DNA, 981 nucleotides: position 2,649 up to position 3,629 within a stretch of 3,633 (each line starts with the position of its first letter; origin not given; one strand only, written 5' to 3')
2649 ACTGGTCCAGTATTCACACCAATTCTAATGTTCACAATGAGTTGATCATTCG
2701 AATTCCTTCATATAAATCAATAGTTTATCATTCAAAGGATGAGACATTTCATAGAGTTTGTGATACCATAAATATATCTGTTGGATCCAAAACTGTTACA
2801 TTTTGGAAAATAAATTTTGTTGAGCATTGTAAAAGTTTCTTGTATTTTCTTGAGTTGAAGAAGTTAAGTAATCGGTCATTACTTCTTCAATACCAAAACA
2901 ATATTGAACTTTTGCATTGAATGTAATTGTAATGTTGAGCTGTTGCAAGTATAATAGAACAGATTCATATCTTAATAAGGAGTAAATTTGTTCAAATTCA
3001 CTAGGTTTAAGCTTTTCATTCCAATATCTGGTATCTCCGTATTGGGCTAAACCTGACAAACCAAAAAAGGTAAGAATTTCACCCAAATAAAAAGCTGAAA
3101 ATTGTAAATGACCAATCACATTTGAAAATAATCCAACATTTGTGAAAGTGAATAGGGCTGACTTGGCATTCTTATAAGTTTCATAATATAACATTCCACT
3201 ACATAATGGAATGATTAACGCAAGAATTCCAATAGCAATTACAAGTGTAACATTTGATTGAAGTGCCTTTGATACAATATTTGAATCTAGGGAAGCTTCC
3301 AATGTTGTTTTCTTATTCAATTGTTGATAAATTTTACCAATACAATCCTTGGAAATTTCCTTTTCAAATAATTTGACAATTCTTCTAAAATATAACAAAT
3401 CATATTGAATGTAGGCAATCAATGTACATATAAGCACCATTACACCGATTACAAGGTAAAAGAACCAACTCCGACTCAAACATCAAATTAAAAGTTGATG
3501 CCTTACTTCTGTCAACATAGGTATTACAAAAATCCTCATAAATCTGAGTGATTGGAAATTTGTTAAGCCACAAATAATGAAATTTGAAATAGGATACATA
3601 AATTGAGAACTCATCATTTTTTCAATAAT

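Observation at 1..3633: A cyclase catalytic signature and a P4-ATPase N-terminus share one strand across an unresolved 1.66-kb junction, in the opposite order to the known alveolate fusion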

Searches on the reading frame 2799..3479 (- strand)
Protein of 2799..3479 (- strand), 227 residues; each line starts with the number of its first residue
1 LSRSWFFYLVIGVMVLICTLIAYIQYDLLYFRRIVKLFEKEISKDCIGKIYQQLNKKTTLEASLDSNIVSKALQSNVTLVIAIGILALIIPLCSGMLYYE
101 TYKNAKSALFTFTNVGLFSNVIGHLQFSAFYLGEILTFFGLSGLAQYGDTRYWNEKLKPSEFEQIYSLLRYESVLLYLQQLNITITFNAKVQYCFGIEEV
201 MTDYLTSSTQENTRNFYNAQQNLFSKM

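Call 9: find_homologous_proteins(query=window:2799-3479:-, max_evalue=0.001)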
Query seq(227 aa) (227 aa): 1 proteins with E <= 0.001 among 218 candidates.
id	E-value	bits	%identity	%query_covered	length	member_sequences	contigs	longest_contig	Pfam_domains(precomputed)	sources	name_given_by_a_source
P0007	6.0e-65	237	69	74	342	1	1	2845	-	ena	-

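Call 12: find_encoding_contigs(protein=P0007, flank=10000, max_places=6)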
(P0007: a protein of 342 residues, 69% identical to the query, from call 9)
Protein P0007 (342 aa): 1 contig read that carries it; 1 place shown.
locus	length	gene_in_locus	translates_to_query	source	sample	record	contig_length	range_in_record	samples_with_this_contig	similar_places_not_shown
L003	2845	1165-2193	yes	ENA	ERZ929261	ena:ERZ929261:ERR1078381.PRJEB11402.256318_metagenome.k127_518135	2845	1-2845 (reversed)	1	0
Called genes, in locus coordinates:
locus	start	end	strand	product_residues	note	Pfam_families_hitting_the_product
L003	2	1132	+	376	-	?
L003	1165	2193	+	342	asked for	-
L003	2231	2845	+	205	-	?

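Call 28: search_protein_families(library=pfam, proteins=[L003:11-1132:+], max_evalue=0.01)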
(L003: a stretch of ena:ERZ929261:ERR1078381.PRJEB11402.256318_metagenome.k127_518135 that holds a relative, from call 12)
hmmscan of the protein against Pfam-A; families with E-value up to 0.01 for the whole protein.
L003:11-1132:+ (373 aa): 1 family
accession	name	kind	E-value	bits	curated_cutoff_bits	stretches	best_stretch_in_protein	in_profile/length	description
PF25474.1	TPR_TmcB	-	2.3e-11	44.1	27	1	88-187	23-123/125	TmcB, TPR repeats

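Call 31: search_protein_representatives(protein=P0007)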
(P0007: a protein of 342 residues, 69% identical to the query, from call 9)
Query: 342 residues. Proteins with E-value up to 0.001 (for the whole library): 45; up to 1e-10: 19; up to 1e-30: 8. The best 45 are listed.
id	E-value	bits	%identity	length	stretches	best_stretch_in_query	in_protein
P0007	1.6e-217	737.3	100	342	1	1-342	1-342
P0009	7.0e-66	239.2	41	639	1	11-342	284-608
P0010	2.4e-59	217.8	37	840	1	11-317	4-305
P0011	2.9e-52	194.5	37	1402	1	13-342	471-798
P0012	2.2e-49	185.1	42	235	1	3-237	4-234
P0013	1.1e-48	182.7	71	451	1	205-336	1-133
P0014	9.7e-41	156.7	34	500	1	9-337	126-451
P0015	2.2e-40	155.5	34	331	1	59-314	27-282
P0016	1.4e-30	123.3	29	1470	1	6-314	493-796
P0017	1.2e-29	120.3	30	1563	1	5-315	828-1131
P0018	5.3e-28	114.8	25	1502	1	13-324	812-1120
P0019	2.0e-19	86.7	29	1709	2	123-319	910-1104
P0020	6.0e-19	85.1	29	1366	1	116-302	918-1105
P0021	1.7e-17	80.3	29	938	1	121-303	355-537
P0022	1.1e-15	74.4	33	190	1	57-225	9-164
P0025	1.1e-11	61.2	29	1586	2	126-316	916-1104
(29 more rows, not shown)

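Call 33: list_cluster_members(proteins=[P0011, P0013, P0016, P0017, P0018, P0019, P0020, P0025, P0010, P0009])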
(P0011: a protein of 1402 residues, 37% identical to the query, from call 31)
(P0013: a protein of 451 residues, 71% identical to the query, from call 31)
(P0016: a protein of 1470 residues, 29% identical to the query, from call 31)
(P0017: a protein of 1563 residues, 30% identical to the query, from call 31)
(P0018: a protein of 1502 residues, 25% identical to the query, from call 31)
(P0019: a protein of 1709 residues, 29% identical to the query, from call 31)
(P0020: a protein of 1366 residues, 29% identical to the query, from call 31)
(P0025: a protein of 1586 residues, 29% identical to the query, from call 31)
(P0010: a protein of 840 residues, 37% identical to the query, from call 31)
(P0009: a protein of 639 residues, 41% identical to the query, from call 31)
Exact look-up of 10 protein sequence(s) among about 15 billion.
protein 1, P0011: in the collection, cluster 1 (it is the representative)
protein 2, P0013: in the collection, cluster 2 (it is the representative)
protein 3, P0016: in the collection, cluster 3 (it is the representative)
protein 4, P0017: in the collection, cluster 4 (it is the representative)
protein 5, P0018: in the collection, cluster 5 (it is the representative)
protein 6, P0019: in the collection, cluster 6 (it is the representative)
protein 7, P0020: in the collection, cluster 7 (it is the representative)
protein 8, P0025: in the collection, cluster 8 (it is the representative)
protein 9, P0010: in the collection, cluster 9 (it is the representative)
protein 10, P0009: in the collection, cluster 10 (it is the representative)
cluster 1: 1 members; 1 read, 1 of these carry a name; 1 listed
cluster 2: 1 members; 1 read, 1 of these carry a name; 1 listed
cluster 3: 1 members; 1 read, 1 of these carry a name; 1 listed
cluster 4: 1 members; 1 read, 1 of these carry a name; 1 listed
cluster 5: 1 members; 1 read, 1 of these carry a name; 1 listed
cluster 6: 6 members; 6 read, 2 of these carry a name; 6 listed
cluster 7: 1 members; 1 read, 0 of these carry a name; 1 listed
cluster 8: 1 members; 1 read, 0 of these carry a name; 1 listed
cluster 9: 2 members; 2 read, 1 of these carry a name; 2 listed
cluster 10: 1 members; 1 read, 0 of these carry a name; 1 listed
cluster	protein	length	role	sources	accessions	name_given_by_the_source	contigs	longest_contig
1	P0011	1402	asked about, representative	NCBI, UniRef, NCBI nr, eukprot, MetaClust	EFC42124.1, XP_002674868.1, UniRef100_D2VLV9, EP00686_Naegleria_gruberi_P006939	predicted protein [Naegleria gruberi] | Predicted protein n=1 Tax=Naegleria gruberi TaxID=5762 RepID=D2VLV9_NAEGR | uncharacterized protein NAEGRDRAFT_69917 [Naegleria gruberi]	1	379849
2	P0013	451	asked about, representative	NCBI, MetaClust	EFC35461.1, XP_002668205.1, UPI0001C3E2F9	predicted protein, partial [Naegleria gruberi] | status=active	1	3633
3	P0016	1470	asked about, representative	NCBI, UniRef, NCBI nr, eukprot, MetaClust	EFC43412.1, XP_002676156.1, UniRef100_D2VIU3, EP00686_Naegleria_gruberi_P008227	adenylate/guanylate cyclase [Naegleria gruberi] | Adenylate/guanylate cyclase n=1 Tax=Naegleria gruberi TaxID=5762 RepID=D2VIU3_NAEGR | XP_002676156.1 adenylate/guanylate cyclase [Naegleria gruberi strain NEG-M]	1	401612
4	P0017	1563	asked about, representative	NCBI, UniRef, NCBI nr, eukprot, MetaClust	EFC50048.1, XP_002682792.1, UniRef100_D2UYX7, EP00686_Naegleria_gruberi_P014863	predicted protein [Naegleria gruberi] | Predicted protein n=1 Tax=Naegleria gruberi TaxID=5762 RepID=D2UYX7_NAEGR | uncharacterized protein NAEGRDRAFT_61738 [Naegleria gruberi]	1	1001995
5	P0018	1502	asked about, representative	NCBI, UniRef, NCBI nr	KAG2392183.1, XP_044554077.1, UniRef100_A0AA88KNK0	hypothetical protein C9374_012435 [Naegleria lovaniensis] | PAS domain-containing protein n=1 Tax=Naegleria lovaniensis TaxID=51637 ... | uncharacterized protein C9374_012435 [Naegleria lovaniensis]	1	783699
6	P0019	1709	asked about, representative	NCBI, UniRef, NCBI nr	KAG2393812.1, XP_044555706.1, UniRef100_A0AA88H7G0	hypothetical protein C9374_003576 [Naegleria lovaniensis] | Adenylate and Guanylate cyclase catalytic domain containing protein n=1 Tax=Naegleria ... | uncharacterized protein C9374_003576 [Naegleria lovaniensis]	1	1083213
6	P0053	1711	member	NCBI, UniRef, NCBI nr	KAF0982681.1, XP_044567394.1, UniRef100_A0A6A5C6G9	hypothetical protein FDP41_011611 [Naegleria fowleri] | Guanylate cyclase domain-containing protein n=1 Tax=Naegleria fowleri TaxID=5763 ... | uncharacterized protein FDP41_011611 [Naegleria fowleri]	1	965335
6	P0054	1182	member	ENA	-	-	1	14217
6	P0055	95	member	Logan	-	-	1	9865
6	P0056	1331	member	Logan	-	-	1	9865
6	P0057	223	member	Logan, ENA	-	-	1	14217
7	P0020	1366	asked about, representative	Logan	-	-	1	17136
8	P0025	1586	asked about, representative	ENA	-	-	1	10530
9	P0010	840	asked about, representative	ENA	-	-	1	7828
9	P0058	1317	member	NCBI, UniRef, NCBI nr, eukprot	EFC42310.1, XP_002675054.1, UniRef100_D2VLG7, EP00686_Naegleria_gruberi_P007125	predicted protein [Naegleria gruberi] | Predicted protein n=1 Tax=Naegleria gruberi TaxID=5762 RepID=D2VLG7_NAEGR | uncharacterized protein NAEGRDRAFT_69773 [Naegleria gruberi]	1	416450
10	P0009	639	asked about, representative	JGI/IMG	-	-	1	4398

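Call 36: search_protein_families(library=pfam, proteins=[P0011, P0058, P0016, P0017, P0018, P0019], max_evalue=0.001)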
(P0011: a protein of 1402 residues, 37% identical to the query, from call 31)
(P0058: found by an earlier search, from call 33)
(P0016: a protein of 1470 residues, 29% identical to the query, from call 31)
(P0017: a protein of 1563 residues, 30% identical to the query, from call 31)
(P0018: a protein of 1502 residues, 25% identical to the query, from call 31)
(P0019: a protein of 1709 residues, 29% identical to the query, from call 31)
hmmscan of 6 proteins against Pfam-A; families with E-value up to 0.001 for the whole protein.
P0011 (1402 aa): 3 families
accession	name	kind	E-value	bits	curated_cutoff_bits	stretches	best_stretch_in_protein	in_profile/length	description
PF00211.25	Guanylate_cyc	-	1.6e-55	188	21.9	1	1176-1357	3-182/183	Adenylate and Guanylate cyclase catalytic domain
PF13426.13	PAS_9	-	1.4e-09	38.6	27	1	1024-1136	3-102/103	PAS domain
PF00989.32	PAS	-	4.3e-05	23.9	22.6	1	1013-1105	2-82/113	PAS fold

P0058 (1317 aa): 3 families
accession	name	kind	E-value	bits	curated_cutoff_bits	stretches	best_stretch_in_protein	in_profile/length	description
PF00211.25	Guanylate_cyc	-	4e-54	183.4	21.9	1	1085-1266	3-182/183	Adenylate and Guanylate cyclase catalytic domain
PF13426.13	PAS_9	-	1.2e-12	48.4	27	1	934-1045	2-102/103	PAS domain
PF25474.1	TPR_TmcB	-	6e-05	23.4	27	1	147-198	69-122/125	TmcB, TPR repeats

P0016 (1470 aa): 4 families
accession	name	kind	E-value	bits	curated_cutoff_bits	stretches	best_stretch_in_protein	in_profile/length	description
PF00211.25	Guanylate_cyc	-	1.5e-52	178.3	21.9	1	1237-1444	3-182/183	Adenylate and Guanylate cyclase catalytic domain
PF13426.13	PAS_9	-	1.9e-14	54.2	27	1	1063-1197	2-102/103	PAS domain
PF25474.1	TPR_TmcB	-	1.1e-12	48.4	27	1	226-327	23-124/125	TmcB, TPR repeats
PF00989.32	PAS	-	5.5e-05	23.6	22.6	1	1053-1117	2-66/113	PAS fold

P0017 (1563 aa): 3 families
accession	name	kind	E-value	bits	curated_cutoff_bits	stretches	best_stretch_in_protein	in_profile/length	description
PF13426.13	PAS_9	-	4.7e-15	56.2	27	1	1398-1511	2-103/103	PAS domain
PF25474.1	TPR_TmcB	-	1.5e-08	35.1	27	1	563-661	26-124/125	TmcB, TPR repeats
PF00989.32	PAS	-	0.00029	21.3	22.6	1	1391-1480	5-83/113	PAS fold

P0018 (1502 aa): 2 families
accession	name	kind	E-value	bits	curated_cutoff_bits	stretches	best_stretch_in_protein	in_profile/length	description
PF13426.13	PAS_9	-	4.7e-12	46.5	27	1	1372-1493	2-102/103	PAS domain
PF25474.1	TPR_TmcB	-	3.6e-05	24.1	27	0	598-632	90-124/125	TmcB, TPR repeats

P0019 (1709 aa): 4 families
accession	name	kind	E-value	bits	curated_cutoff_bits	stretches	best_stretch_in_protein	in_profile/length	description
PF00211.25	Guanylate_cyc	-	1.3e-54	185.1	21.9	1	1471-1653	3-182/183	Adenylate and Guanylate cyclase catalytic domain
PF13426.13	PAS_9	-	4.5e-16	59.4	27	1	1325-1431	2-102/103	PAS domain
PF25474.1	TPR_TmcB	-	3.1e-12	46.9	27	1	525-620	28-123/125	TmcB, TPR repeats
PF00989.32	PAS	-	1.3e-07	32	22.6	1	1316-1430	3-113/113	PAS fold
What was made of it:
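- On Alveolate/stramenopile P4-ATPase-guanylate cyclase chimera (P4GC): The cyclase family ends just after its cyclase domain (call 36).
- Closest known: Dictyostelium TmcB/TmcC. Same: Homologs of the window's gene carry the TPR_TmcB repeat N-terminal to a multi-pass membrane region (calls 28, 36).
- Those scanned have this domain set, with the cyclase ending 25-55 aa before the C-terminus, except P0017 and P0018, which showed no cyclase match (calls 33, 36). All intact family members terminate just after the cyclase domain (call 36).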

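Call 44: find_encoding_contigs(protein=window:2799-3440:-, flank=10000, max_places=6)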
Protein seq(214 aa) (214 aa): no gene with exactly this product is on record in the collection.

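Call 45: find_encoding_contigs(protein=window:2799-3479:-, flank=10000, max_places=6)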
Protein seq(227 aa) (227 aa): no gene with exactly this product is on record in the collection.

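Call 46: find_encoding_contigs(protein=P0013, flank=10000, max_places=4)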
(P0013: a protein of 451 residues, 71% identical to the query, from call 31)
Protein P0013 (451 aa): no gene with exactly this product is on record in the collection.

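Call 58: find_encoding_contigs(protein=P0058, flank=6000, max_places=2)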
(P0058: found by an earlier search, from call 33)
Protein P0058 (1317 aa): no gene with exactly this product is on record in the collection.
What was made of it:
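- Tried and rejected: Exact look-ups of two start-codon variants of the window ORF, of P0013 and of P0058 found nothing on record (calls 44, 45, 46, 58).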
